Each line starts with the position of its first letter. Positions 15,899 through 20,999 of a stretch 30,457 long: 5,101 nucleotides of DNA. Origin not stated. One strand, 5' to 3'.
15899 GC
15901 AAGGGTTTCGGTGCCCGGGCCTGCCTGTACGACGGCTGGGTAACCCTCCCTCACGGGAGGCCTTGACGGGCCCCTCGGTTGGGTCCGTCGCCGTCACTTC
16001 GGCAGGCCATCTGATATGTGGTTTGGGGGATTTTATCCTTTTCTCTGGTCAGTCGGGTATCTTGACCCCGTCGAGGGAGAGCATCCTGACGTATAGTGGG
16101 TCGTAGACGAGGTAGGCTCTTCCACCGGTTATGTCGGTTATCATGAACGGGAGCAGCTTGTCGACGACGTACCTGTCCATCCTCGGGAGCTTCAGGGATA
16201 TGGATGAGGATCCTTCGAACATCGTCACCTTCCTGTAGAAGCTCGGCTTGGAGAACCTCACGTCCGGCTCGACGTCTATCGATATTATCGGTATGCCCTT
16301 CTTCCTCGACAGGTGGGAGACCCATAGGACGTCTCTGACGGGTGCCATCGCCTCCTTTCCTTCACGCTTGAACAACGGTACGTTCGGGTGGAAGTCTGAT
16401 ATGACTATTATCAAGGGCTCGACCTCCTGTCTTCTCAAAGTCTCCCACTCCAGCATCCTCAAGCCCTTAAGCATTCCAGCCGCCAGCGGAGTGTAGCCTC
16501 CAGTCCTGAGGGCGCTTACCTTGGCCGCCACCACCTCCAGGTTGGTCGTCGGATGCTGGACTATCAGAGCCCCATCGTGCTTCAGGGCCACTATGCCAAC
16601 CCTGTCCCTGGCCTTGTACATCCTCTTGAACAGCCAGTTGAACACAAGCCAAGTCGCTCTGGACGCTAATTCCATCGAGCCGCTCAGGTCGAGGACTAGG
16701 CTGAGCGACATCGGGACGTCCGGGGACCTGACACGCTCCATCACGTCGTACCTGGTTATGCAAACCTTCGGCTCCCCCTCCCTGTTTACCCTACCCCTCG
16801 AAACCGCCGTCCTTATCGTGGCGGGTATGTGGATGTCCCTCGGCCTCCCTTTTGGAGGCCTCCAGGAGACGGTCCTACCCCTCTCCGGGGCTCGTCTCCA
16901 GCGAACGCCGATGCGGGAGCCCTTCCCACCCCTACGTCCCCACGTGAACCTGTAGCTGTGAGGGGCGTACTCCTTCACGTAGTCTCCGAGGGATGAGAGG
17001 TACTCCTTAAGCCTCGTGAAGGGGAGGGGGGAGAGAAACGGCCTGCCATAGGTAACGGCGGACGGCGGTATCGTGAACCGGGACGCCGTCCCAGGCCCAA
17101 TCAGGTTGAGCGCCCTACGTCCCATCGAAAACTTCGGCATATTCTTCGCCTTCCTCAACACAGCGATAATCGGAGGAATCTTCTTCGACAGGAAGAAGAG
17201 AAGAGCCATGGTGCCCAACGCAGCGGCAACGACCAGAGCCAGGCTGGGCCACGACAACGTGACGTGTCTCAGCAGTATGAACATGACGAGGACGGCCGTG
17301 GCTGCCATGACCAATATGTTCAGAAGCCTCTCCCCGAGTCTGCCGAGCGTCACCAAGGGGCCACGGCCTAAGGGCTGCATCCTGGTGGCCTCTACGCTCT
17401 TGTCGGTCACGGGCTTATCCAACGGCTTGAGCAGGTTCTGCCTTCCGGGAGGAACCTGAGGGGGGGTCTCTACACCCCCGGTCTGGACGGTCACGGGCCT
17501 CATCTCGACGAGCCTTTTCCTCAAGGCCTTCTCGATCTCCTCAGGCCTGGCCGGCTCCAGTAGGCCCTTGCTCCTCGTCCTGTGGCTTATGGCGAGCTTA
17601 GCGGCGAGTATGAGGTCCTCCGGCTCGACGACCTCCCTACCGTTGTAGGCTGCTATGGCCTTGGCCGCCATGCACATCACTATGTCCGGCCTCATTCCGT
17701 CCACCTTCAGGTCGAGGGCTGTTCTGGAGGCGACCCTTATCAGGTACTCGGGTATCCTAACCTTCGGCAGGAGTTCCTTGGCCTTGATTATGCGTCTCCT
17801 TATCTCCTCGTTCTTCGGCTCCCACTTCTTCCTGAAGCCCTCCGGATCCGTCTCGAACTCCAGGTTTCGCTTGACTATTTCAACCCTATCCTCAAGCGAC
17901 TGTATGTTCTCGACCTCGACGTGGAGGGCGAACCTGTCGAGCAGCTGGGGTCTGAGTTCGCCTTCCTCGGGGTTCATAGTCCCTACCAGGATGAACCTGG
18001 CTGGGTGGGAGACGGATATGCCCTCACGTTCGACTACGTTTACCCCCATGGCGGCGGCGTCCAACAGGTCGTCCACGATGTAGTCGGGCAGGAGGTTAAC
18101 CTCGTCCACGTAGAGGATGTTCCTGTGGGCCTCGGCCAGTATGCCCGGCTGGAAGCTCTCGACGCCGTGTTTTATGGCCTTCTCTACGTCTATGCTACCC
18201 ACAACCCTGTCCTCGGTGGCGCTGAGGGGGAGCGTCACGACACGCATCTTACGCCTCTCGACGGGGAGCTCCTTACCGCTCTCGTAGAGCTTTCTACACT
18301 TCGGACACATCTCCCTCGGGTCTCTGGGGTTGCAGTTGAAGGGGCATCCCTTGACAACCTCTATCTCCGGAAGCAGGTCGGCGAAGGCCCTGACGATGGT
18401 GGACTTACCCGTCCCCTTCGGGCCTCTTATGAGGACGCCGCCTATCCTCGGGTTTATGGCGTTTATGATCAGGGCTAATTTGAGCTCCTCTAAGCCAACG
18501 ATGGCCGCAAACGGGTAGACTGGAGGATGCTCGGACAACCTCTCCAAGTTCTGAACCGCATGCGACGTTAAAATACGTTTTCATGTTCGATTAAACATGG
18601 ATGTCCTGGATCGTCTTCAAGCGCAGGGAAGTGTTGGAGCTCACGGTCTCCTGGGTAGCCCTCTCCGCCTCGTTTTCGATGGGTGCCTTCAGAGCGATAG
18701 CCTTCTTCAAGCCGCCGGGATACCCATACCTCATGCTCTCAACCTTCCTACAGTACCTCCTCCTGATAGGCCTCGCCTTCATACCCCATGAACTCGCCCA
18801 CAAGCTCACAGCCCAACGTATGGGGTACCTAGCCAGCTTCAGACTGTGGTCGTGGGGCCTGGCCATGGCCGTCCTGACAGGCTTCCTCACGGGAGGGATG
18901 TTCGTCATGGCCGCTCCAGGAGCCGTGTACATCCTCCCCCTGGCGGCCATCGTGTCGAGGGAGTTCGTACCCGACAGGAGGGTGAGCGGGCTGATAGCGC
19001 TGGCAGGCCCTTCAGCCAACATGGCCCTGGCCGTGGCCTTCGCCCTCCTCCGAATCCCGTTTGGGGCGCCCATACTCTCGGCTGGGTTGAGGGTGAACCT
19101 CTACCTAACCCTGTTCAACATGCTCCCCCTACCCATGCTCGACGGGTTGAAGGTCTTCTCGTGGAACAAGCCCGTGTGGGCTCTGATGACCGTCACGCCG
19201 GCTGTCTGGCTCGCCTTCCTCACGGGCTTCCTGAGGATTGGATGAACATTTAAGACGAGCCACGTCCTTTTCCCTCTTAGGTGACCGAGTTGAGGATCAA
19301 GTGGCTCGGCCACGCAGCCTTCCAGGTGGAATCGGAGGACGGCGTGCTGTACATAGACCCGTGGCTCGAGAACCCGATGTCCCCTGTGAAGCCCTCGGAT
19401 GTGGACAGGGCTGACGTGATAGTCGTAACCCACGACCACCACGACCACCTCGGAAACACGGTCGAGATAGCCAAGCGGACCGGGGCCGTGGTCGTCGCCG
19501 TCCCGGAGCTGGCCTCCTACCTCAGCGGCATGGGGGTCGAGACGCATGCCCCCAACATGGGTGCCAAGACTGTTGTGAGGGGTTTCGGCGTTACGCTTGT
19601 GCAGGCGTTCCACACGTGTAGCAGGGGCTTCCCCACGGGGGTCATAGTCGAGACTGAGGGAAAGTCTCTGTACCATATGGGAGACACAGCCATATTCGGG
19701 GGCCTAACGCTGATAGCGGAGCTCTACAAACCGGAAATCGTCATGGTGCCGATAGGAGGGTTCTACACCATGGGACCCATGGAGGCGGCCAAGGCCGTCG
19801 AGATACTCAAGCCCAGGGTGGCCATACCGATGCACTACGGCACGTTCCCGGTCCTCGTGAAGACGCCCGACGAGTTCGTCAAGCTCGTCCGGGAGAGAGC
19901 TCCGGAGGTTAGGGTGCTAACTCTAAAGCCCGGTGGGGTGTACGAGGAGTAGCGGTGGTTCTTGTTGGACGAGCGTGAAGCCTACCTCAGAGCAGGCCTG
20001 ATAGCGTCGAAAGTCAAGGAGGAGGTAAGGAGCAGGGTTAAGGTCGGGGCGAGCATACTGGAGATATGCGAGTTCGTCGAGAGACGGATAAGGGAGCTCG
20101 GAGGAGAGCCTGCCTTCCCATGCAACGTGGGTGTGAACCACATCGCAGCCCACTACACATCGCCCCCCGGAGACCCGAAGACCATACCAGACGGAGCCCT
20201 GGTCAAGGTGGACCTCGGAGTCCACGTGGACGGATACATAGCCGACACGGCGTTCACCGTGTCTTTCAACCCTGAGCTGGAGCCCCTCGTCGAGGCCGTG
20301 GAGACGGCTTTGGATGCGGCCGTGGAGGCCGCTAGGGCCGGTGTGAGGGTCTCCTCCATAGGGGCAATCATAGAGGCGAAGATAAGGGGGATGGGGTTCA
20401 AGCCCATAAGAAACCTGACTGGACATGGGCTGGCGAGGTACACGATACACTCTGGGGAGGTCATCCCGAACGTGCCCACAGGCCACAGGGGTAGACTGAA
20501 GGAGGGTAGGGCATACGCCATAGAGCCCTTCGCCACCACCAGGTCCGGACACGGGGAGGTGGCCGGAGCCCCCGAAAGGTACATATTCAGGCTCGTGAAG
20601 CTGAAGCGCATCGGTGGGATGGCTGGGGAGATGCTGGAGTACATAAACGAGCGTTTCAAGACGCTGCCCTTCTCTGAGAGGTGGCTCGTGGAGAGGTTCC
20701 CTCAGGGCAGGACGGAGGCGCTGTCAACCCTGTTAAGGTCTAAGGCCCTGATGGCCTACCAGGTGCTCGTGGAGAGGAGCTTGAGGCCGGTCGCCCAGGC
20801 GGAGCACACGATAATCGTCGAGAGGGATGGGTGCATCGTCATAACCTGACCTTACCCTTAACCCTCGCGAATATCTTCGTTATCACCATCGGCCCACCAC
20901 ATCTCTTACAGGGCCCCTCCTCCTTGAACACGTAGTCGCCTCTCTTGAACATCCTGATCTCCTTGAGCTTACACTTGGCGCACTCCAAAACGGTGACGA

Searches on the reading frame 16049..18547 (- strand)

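Call 57: search_protein_families(library=pfam, proteins=[window:16049-18547:-], max_evalue=0.00001)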
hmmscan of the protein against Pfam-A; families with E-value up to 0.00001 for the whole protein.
window:16049-18547:- (832 aa): 5 families
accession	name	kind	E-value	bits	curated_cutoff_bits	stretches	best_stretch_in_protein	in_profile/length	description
PF17863.7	AAA_lid_2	-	1.8e-12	47.2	22.7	1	274-338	5-70/74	AAA lid domain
PF01078.27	Mg_chelatase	-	4.2e-11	43.1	20.3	1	126-193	91-158/207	Magnesium chelatase, subunit ChlI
PF07728.20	AAA_5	-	9.7e-11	42.3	22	1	98-206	25-139/139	AAA domain (dynein-related subfamily)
PF13519.12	VWA_2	-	2.8e-06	28.4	27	1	617-719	3-106/107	von Willebrand factor type A domain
PF20030.5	bpMoxR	-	9.3e-06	25.3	27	0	114-217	72-171/205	MoxR domain in the MoxR-vWA-beta-propeller ternary systems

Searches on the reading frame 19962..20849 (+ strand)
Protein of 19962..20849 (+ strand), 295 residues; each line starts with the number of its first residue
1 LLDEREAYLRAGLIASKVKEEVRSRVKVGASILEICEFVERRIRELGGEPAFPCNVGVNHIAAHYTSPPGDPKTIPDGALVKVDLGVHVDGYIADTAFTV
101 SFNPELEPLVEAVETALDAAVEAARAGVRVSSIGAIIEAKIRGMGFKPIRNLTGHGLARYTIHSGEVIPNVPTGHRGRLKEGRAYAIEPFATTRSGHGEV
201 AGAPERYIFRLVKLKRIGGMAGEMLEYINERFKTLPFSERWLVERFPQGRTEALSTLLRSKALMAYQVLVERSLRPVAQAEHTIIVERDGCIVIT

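Call 57: search_protein_families(library=pfam, proteins=[window:19962-20849:+], max_evalue=0.00001)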
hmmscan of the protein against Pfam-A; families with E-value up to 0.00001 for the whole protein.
window:19962-20849:+ (295 aa): 1 family
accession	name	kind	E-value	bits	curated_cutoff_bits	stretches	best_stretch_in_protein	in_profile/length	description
PF00557.29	Peptidase_M24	-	2.2e-34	119.5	23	1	8-192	3-190/208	Metallopeptidase family M24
